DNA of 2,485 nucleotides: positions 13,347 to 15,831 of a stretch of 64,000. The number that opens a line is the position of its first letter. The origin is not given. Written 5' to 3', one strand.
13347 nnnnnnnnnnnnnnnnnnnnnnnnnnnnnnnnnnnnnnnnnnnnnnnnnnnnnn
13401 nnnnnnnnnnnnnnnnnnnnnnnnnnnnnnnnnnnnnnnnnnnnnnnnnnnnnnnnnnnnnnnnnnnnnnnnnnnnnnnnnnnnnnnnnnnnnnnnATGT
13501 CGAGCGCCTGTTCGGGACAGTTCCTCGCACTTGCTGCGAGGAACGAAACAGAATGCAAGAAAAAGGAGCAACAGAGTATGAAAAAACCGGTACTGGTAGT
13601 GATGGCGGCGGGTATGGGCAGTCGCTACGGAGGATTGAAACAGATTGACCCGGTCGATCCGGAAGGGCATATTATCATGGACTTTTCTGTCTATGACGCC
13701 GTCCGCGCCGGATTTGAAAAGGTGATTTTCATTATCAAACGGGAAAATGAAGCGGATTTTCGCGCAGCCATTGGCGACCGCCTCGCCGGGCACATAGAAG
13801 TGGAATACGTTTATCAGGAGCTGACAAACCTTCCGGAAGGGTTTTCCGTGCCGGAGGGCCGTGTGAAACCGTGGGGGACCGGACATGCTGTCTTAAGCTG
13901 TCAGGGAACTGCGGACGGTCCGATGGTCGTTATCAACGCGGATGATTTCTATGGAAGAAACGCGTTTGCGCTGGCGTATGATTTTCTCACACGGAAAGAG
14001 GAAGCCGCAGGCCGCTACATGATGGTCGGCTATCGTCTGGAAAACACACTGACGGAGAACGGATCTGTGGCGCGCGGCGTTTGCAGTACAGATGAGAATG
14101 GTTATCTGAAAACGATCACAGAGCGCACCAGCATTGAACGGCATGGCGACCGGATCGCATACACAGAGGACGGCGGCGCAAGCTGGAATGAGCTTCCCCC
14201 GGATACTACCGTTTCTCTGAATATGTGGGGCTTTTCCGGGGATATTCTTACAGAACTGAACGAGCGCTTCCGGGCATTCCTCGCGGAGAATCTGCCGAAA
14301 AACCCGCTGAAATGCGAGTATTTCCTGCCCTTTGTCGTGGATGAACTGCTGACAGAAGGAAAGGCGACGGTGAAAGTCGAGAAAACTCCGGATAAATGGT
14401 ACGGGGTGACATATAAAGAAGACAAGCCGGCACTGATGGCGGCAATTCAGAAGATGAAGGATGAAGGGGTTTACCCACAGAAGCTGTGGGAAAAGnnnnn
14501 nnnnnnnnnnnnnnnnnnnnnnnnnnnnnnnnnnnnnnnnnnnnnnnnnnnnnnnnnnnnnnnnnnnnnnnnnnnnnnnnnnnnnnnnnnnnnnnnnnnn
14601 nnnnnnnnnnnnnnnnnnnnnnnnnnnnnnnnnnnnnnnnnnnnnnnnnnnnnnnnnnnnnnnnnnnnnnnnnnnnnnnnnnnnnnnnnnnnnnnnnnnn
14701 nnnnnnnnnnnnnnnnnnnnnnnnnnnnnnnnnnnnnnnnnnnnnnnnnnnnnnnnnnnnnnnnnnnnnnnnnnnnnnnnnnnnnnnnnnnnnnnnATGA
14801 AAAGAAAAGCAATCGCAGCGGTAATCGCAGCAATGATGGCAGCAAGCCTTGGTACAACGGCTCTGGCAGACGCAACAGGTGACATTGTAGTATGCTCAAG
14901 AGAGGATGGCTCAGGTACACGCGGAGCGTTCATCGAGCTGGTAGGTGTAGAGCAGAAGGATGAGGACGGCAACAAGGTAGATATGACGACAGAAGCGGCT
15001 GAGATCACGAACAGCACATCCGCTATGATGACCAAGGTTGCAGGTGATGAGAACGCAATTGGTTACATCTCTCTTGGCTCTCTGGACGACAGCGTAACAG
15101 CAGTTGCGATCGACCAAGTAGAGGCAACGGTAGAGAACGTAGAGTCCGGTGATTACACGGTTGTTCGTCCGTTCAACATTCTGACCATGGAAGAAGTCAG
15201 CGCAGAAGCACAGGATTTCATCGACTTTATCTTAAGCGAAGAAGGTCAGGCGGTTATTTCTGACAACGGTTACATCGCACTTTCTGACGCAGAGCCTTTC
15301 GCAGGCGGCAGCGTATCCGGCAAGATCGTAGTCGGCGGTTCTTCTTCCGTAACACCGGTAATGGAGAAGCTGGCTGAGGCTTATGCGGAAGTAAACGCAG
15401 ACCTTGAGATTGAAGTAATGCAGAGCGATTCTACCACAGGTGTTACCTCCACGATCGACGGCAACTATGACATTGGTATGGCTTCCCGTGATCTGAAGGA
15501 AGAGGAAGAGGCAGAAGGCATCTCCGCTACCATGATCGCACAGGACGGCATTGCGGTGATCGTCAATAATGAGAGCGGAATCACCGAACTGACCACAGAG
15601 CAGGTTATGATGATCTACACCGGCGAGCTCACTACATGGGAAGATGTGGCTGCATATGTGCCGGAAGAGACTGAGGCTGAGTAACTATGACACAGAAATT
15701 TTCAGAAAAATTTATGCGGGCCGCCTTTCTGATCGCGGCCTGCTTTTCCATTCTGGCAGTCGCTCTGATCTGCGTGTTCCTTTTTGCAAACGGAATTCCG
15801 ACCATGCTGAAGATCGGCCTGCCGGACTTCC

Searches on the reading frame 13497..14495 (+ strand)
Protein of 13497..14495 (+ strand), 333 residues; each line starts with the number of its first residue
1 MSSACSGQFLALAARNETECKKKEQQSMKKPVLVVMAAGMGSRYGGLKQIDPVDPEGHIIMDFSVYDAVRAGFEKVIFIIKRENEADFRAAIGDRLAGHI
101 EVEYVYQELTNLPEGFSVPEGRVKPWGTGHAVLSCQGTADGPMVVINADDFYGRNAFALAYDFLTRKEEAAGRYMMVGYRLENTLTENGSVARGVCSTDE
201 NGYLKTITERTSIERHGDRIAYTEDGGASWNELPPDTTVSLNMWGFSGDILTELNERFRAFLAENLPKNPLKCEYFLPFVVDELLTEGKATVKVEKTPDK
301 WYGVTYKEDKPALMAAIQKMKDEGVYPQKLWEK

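Call 46: find_homologous_proteins(query=window:13497-14495:+, max_evalue=1e-60)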
Query window:13497-14495:+ (333 aa): 7995 proteins with E <= 1e-60 among 8000 candidates; the best 120 are listed.
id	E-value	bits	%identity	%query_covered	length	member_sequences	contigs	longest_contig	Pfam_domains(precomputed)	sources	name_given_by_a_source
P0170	1.9e-245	831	73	91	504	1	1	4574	PF00483.30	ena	-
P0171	1.6e-206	703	100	92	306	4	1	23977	-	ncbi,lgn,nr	ncbi:MAG: nucleotidyltransferase [Lachnospiraceae bacterium]|nr:nucleotidyltransferase [Lachnospirac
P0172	2.9e-197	672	-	-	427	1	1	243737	PF00483.30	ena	-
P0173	4.0e-189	645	91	92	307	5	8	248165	-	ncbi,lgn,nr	ncbi:MAG: nucleotidyltransferase [Clostridiales bacterium]|nr:nucleotidyltransferase [Clostridiales 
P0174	1.4e-181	621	85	91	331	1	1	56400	-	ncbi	-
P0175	5.0e-176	602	83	92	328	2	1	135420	-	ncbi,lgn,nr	ncbi:MAG: nucleotidyltransferase [Clostridiales bacterium]|nr:nucleotidyltransferase [Clostridiales 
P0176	8.0e-169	579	83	91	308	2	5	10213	PF00483.30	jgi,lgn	-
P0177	3.3e-168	577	83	92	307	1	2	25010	-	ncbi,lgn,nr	ncbi:MAG: nucleotidyltransferase [Clostridiales bacterium]|nr:nucleotidyltransferase [Clostridiales 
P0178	8.0e-168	575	83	92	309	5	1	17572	PF00483.30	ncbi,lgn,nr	ncbi:MAG: nucleotidyltransferase [Lachnospiraceae bacterium]|nr:nucleotidyltransferase [Lachnospirac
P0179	1.4e-167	575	82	92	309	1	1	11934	-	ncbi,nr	ncbi:MAG: nucleotidyltransferase [Lachnospiraceae bacterium]|nr:nucleotidyltransferase [Lachnospirac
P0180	2.5e-167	574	82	92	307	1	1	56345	-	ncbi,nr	ncbi:MAG: nucleotidyltransferase [Lachnospiraceae bacterium]|nr:nucleotidyltransferase [Lachnospirac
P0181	2.8e-167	574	82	91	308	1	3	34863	PF00483.30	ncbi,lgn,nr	ncbi:MAG: nucleotidyltransferase [Lachnospiraceae bacterium]|nr:nucleotidyltransferase [Lachnospirac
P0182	3.1e-167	574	63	92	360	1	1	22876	PF00483.30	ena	-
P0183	5.6e-167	573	82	92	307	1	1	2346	-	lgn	-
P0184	6.7e-167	572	81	92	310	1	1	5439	-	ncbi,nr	ncbi:MAG: nucleotidyltransferase [Lachnospiraceae bacterium]|nr:nucleotidyltransferase [Lachnospirac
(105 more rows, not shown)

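Call 48: find_encoding_contigs(protein=P0173, flank=1500, max_places=2)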
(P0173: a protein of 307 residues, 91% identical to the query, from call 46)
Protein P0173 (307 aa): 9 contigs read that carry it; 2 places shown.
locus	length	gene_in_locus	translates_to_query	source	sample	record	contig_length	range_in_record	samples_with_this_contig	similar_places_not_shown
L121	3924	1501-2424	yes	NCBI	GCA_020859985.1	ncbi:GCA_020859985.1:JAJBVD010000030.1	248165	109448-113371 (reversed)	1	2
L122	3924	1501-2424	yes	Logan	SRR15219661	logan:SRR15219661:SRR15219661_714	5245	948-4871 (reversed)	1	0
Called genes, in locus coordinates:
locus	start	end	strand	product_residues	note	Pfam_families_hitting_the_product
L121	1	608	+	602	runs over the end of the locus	PF00488:MutS_V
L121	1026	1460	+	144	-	PF01648:ACPS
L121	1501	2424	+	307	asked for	-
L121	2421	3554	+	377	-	PF01636:APH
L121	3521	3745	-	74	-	-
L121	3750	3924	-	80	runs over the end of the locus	PF05016:ParE_toxin (weak)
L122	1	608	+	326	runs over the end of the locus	?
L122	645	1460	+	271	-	PF01648:ACPS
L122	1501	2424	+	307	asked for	-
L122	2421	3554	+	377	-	PF01636:APH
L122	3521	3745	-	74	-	-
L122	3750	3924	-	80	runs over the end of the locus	PF05016:ParE_toxin (weak)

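Call 49: find_encoding_contigs(protein=P0174, flank=1500, max_places=2)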
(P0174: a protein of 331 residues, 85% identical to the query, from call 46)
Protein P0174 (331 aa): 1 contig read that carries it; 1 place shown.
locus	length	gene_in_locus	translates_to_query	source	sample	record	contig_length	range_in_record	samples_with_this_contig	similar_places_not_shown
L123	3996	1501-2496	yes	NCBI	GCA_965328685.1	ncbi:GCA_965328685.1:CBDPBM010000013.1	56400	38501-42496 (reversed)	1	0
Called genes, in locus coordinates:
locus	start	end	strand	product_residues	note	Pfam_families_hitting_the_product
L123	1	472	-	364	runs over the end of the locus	PF02463:SMC_N (faint), PF13175:AAA_15, PF13304:AAA_21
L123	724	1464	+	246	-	PF01648:ACPS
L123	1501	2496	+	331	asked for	-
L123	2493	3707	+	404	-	PF01636:APH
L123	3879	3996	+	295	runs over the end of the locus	PF12727:PBP_like (faint), PF12849:PBP_like_2, PF13531:SBP_bac_11 (faint), PF12849:PBP_like_2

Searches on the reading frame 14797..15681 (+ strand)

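Call 81: search_protein_families(library=pfam, proteins=[window:14797-15681:+], max_evalue=0.00001)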
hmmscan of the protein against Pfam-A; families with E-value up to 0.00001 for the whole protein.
window:14797-15681:+ (295 aa): 3 families
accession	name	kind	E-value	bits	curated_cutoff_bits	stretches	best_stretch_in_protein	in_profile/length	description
PF12849.12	PBP_like_2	-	4.6e-33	115.6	27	2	169-283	4-125/267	PBP superfamily domain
PF13531.11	SBP_bac_11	-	4.1e-08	33.7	25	0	114-159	179-226/227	Bacterial extracellular solute-binding protein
PF12727.12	PBP_like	-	1.6e-07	31.1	27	0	194-285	2-90/193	PBP superfamily domain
